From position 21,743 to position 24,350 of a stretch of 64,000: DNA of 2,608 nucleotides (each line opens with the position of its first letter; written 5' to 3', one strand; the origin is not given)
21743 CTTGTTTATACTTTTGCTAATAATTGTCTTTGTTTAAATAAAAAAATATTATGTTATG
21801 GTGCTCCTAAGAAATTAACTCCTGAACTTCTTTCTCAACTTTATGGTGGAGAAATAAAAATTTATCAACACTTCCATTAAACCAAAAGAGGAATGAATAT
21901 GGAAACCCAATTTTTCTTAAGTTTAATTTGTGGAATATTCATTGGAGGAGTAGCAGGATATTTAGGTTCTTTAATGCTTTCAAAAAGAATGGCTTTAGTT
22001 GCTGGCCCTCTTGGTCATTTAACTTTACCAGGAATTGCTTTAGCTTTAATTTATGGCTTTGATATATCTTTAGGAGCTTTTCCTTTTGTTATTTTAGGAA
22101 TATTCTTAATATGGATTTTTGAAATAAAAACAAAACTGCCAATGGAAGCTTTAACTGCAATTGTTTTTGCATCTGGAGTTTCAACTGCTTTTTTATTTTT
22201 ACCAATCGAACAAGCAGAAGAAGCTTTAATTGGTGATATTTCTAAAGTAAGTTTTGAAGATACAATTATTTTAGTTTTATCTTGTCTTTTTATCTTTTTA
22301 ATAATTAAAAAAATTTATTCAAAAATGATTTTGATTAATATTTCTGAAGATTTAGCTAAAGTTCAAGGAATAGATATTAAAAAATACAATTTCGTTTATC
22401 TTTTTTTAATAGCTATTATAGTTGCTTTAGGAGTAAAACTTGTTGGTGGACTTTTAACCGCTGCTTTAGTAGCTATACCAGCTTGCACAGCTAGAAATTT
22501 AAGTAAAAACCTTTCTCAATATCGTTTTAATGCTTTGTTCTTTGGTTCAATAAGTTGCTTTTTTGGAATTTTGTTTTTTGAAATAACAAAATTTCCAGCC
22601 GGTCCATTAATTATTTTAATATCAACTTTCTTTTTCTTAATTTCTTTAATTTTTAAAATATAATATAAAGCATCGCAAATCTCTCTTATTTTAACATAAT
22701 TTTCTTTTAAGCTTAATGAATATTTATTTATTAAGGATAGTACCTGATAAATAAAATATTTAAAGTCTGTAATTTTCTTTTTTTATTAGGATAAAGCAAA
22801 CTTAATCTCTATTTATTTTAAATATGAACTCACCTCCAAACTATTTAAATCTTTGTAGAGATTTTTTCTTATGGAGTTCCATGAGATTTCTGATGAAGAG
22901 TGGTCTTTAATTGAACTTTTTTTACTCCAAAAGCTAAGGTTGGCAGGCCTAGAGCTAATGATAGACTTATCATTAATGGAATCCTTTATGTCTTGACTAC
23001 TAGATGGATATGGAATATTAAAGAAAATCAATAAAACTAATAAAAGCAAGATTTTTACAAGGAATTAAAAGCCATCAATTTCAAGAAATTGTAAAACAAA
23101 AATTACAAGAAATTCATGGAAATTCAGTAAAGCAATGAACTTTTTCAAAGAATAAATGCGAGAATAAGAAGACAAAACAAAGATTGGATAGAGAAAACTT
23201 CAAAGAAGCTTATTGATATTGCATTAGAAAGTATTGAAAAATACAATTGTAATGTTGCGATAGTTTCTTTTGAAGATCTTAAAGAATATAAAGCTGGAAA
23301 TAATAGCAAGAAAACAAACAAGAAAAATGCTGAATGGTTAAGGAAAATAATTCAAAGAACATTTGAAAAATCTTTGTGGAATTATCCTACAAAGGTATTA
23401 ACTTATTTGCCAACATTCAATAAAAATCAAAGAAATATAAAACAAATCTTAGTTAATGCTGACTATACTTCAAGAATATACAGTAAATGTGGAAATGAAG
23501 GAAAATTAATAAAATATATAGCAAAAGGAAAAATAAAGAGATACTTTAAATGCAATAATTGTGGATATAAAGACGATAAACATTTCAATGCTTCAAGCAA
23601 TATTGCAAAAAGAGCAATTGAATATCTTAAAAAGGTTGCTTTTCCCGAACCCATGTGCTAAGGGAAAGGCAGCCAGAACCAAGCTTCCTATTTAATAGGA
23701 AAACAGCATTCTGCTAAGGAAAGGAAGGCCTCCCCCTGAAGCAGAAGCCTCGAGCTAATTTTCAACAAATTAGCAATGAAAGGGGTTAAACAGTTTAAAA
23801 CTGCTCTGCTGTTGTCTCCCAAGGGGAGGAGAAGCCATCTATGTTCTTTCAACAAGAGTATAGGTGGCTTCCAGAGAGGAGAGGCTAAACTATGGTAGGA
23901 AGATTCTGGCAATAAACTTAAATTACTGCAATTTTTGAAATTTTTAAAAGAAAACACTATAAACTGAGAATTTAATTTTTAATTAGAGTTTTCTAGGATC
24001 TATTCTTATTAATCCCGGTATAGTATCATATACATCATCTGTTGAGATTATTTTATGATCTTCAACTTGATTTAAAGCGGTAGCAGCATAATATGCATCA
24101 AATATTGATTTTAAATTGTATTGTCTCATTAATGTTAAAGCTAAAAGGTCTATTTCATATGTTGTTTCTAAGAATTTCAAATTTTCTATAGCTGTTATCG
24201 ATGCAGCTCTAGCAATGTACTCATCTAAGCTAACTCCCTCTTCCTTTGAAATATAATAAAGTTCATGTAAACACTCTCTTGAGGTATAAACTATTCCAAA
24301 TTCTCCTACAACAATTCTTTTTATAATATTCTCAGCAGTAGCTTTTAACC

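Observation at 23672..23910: GC-rich, extensively base-paired ~240-nt RNA candidate directly 3' of a dead tnpB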

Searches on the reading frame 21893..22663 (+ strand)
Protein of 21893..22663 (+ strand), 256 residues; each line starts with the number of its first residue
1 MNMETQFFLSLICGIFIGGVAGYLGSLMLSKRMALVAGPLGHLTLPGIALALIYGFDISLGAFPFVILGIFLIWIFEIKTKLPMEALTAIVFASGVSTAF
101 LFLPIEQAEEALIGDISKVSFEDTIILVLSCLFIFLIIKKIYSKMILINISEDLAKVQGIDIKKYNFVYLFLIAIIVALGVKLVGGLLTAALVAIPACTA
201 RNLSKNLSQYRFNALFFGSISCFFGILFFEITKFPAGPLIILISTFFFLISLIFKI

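Call 61: find_encoding_contigs(protein=window:21893-22663:+, flank=3000, max_places=6)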
Protein window:21893-22663:+ (256 aa): no gene with exactly this product is on record in the collection.

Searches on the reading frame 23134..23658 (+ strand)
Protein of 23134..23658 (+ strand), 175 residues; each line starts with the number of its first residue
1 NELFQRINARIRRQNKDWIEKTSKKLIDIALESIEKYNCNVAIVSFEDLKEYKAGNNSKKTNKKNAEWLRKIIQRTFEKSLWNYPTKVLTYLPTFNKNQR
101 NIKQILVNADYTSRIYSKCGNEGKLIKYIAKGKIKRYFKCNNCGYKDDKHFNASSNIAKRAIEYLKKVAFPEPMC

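Call 11: search_protein_families(library=pfam, proteins=[window:23134-23658:+], max_evalue=1)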
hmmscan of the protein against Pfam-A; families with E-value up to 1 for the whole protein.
seq(175 aa): 5 families
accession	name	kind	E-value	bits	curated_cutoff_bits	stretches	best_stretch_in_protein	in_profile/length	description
PF07282.18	Cas12f1-like_TNB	-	2.1e-10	41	26.3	1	99-157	14-60/60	Cas12f1-like, TNB domain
PF10483.15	Elong_Iki1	-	0.017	15.1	22.5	1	16-100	19-108/292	Elongator subunit Iki1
PF24452.1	DUF7568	-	0.058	14.1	27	1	117-148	79-112/121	Family of unknown function (DUF7568)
PF02150.21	Zn_ribbon_RPB9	-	0.26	11.6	25.2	1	128-147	12-31/36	RNA polymerases M/15 Kd subunit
PF13113.11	DUF3970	-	0.56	10.9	21.1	1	24-66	10-47/55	Protein of unknown function (DUF3970)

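Call 12: find_homologous_proteins(query=window:23134-23658:+, max_evalue=0.001)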
Query seq(175 aa) (175 aa): 51 proteins with E <= 0.001 among 85 candidates.
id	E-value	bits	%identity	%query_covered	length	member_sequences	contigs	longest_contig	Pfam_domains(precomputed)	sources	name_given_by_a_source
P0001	2.4e-77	277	73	97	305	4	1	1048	PF07282.19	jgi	jgi:dihydroneopterin aldolase/predicted RNA-binding Zn-ribbon protein involved in translation (DUF16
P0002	1.4e-67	245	68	99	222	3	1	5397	PF07282.19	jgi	-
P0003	4.3e-67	243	73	96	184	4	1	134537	PF07282.19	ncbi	ncbi:MAG: zinc ribbon domain-containing protein [Nitrososphaerota archaeon]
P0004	4.0e-65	237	72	96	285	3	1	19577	PF07282.19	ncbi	ncbi:MAG: zinc ribbon domain-containing protein, partial [Nitrososphaerota archaeon]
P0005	7.8e-64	233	66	100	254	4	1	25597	PF07282.19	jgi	-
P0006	1.9e-63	231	66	96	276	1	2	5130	PF07282.19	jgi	jgi:transposase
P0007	6.2e-63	230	66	98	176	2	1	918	PF07282.19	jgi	jgi:transposase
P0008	6.7e-62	226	69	95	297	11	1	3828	PF07282.19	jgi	-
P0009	9.9e-62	226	67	98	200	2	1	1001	PF07282.19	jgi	jgi:transposase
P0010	4.4e-60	220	67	98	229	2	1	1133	PF07282.19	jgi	jgi:transposase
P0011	1.9e-58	215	65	98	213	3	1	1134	PF07282.19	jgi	jgi:hypothetical protein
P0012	2.5e-57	211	64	98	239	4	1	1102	PF07282.19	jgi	jgi:ribosomal protein L37E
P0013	6.6e-57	210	63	98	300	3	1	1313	PF07282.19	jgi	jgi:dihydroneopterin aldolase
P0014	8.9e-57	210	61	98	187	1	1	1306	PF07282.19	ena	-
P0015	1.6e-56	209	62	98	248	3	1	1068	PF07282.19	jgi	jgi:transposase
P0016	2.6e-56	208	63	97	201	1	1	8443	PF07282.19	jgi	jgi:ribosomal protein L37AE/L43A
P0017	2.8e-56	208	64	98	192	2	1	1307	PF07282.19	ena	-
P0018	8.2e-56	206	61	98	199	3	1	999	PF07282.19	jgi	jgi:transposase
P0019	1.0e-55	206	66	98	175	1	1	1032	PF07282.19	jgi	jgi:transposase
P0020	1.3e-55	206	65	98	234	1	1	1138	PF07282.19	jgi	jgi:hypothetical protein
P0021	6.6e-55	204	57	95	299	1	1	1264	PF07282.19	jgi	jgi:dihydroneopterin aldolase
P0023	9.4e-55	203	61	98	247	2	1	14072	PF07282.19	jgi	-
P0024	1.4e-54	203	61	98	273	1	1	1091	PF07282.19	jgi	jgi:transposase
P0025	4.2e-54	201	62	95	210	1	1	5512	PF07282.19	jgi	jgi:hypothetical protein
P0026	1.8e-53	199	64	98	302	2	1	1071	PF07282.19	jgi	jgi:transposase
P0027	5.8e-53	197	60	93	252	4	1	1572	PF07282.19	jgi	jgi:hypothetical protein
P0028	5.8e-53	197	60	93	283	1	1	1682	PF07282.19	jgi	jgi:hypothetical protein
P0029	3.0e-51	192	58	91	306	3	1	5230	PF07282.19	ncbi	ncbi:MAG: zinc ribbon domain-containing protein, partial [Nitrososphaerota archaeon]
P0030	6.9e-51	190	58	85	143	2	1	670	PF07282.19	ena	-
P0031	2.9e-50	188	58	98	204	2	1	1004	PF07282.19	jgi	jgi:transposase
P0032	2.7e-49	185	63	87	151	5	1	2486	PF07282.19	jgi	jgi:hypothetical protein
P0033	7.6e-48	181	63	83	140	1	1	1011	PF07282.19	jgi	-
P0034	7.3e-47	177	64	82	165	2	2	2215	PF01934.23,PF07282.19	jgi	jgi:uncharacterized protein with HEPN domain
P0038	9.3e-41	158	65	70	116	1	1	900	PF07282.19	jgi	-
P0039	1.5e-40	157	53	93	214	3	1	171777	PF07282.19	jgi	-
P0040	3.8e-36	143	60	71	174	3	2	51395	PF07282.19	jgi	-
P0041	4.4e-35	139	59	70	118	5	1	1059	PF07282.19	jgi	-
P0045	4.9e-30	123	58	65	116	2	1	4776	PF07282.19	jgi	jgi:Zn finger protein HypA/HybF involved in hydrogenase expression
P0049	5.6e-19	87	58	44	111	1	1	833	PF07282.19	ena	-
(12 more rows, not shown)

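Call 15: find_related_loci(query=A1, collection=genome_contigs, flank=3000)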
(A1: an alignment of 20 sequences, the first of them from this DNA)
Query A1 (175 aa) in genome_contigs; peptide patterns used: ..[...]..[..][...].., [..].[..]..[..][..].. (x = any residue, [..] = any of these).
105 stretches matched a pattern; 1 encode a relative of the query (tblastn E <= 1e-3); 1 distinct loci.
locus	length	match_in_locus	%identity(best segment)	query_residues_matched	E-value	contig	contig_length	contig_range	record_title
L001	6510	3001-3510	66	1-175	2e-72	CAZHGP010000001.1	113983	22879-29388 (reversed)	MAG TPA_asm: uncultured Nitrososphaeria archaeon isolate SRP104967_co1_8 genome assembly, contig: NODE_29_length_113983_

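Call 16: find_related_loci(query=A1, collection=metagenome_contigs, flank=3000)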
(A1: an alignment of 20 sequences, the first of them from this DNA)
Query A1 (175 aa) in metagenome_contigs; peptide patterns used: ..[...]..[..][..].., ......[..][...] (x = any residue, [..] = any of these).
455 stretches matched a pattern; 74 encode a relative of the query (tblastn E <= 1e-3); 74 distinct loci.
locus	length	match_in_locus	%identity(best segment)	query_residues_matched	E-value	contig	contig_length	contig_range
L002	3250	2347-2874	73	1-175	2e-87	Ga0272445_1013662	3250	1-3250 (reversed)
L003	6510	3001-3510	73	1-169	4e-83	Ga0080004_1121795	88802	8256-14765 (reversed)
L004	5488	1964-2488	72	1-175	2e-80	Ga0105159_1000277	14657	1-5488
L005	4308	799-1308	69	1-169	6e-80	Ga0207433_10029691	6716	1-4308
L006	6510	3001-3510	74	1-169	8e-77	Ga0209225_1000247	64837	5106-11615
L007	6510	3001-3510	74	1-169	3e-76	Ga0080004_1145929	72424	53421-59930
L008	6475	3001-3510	75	1-169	9e-76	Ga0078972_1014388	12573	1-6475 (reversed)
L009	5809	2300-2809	72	1-169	6e-75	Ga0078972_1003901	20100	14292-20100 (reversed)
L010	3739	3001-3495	68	1-173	9e-75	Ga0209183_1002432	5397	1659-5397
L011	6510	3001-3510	66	1-175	7e-71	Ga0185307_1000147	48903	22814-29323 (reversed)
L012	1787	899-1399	67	1-174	4e-73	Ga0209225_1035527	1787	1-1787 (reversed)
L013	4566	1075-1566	65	1-171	1e-67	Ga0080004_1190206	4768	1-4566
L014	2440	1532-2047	63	1-175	4e-66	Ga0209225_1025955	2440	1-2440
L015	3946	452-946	61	1-172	4e-65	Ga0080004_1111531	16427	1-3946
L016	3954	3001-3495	62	1-172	4e-65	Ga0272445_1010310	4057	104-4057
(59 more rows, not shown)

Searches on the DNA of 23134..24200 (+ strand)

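Call 4: search_rna_families(source=window, start=23300, end=24200, threshold=evalue, max_evalue=10, show_alignments=3)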
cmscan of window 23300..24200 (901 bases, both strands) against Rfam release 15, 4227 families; matches with E-value up to 10: 3.
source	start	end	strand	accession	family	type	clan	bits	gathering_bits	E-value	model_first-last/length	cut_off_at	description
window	23564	23626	+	RF00187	SNORD102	Gene; snRNA; snoRNA; CD-box;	-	19.7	47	3.5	1-72/72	no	Small nucleolar RNA SNORD102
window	24035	24100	-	RF00159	snoZ168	Gene; snRNA; snoRNA; CD-box;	-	18.2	36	0.88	8-77/82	no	Small nucleolar RNA Z168/Z174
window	23916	23966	+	RF01414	Dicty_Class_I_RNA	Gene;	-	16.8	41.5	4.4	1-56/56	no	Class I RNA from Dictyostelium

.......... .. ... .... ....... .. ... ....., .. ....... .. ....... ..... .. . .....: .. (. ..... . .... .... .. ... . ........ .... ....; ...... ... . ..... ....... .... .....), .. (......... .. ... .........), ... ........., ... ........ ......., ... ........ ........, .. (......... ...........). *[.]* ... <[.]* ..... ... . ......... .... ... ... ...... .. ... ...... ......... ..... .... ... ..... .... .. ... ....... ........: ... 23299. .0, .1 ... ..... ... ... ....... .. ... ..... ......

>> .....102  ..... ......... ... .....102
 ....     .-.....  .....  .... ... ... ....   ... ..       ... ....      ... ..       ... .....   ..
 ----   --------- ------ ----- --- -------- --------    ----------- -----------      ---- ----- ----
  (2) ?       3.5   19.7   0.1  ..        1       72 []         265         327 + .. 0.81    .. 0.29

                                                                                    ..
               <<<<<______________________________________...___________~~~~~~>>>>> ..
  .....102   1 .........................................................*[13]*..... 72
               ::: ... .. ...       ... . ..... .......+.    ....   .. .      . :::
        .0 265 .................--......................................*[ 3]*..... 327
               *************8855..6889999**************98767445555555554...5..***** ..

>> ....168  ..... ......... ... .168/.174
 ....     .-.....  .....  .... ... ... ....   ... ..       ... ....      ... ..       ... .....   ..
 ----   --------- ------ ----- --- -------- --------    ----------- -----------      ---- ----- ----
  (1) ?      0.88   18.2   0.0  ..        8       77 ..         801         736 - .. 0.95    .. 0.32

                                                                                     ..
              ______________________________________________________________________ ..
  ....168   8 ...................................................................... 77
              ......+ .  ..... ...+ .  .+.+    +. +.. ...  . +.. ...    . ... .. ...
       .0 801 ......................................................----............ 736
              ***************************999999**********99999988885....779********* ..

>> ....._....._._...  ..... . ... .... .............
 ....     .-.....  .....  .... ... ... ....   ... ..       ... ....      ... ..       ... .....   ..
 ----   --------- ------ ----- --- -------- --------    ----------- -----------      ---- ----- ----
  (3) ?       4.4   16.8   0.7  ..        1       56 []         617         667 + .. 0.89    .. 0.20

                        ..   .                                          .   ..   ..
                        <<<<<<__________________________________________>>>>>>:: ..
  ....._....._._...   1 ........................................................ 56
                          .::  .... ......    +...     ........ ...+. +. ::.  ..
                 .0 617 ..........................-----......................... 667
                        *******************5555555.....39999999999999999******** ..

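Call 30: search_rna_families(sources=[L020, L025, L004, L016, L035, L028, L036, L009, L003, L006, L007, L038, L053, L064, L011, L062, L047, L008, L026, L021], threshold=gathering)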
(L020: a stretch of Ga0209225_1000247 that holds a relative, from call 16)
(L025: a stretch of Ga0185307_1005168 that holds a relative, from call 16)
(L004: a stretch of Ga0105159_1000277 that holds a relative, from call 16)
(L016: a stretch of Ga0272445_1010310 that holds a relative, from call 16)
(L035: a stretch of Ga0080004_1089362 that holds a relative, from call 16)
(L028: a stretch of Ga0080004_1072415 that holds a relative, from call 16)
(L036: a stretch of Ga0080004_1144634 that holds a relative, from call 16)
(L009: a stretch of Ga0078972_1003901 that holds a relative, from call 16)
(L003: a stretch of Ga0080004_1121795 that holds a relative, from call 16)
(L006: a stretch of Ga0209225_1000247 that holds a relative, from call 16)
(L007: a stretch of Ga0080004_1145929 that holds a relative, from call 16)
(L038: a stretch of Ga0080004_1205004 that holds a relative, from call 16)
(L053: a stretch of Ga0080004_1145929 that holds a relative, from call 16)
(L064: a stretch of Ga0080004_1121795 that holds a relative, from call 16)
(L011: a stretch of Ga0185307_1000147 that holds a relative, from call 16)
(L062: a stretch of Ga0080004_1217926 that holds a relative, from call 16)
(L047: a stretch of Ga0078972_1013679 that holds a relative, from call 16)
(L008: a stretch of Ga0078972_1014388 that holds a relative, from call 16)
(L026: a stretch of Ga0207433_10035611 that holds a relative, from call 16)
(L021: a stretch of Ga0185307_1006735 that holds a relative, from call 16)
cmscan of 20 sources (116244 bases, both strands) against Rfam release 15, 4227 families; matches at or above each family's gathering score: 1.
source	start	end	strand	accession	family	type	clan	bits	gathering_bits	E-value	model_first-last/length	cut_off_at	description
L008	2010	2104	+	RF00005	tRNA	Gene; tRNA;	CL00001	57.3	29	1.8e-09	1-71/71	no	tRNA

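Call 53: search_rna_families(source=L020, start=1600, end=2340, threshold=evalue, max_evalue=1, show_alignments=2)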
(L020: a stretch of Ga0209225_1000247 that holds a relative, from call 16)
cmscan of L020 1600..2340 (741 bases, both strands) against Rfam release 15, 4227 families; matches with E-value up to 1: 1.
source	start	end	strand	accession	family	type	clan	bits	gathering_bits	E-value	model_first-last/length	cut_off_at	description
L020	2255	2330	+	RF04132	mir-4436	Gene; miRNA;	-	17.9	74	0.8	1-85/85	no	mir-4436 microRNA precursor family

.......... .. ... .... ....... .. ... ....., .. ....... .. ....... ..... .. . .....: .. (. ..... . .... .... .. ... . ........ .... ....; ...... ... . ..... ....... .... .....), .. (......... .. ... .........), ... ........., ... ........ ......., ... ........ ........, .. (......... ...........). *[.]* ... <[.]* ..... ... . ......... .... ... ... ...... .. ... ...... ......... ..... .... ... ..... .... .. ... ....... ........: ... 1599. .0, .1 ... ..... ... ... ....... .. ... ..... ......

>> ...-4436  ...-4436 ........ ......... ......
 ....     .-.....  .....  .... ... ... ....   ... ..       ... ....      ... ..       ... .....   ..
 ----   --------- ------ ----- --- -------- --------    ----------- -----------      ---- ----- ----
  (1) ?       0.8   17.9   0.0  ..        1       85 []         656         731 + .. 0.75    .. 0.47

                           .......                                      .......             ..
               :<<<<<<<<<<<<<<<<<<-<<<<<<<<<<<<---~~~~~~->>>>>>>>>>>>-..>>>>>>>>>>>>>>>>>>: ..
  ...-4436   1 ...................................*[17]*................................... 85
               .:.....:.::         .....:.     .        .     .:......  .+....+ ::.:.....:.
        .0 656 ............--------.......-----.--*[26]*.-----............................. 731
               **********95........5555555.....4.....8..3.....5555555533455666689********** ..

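Call 74: search_dna_similar(query=window:23630-23915:+, collection=plasmids, mode=distant, max_rows=8, max_evalue=0.001)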
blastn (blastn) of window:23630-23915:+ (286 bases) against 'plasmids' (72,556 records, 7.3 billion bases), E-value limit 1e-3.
No match.
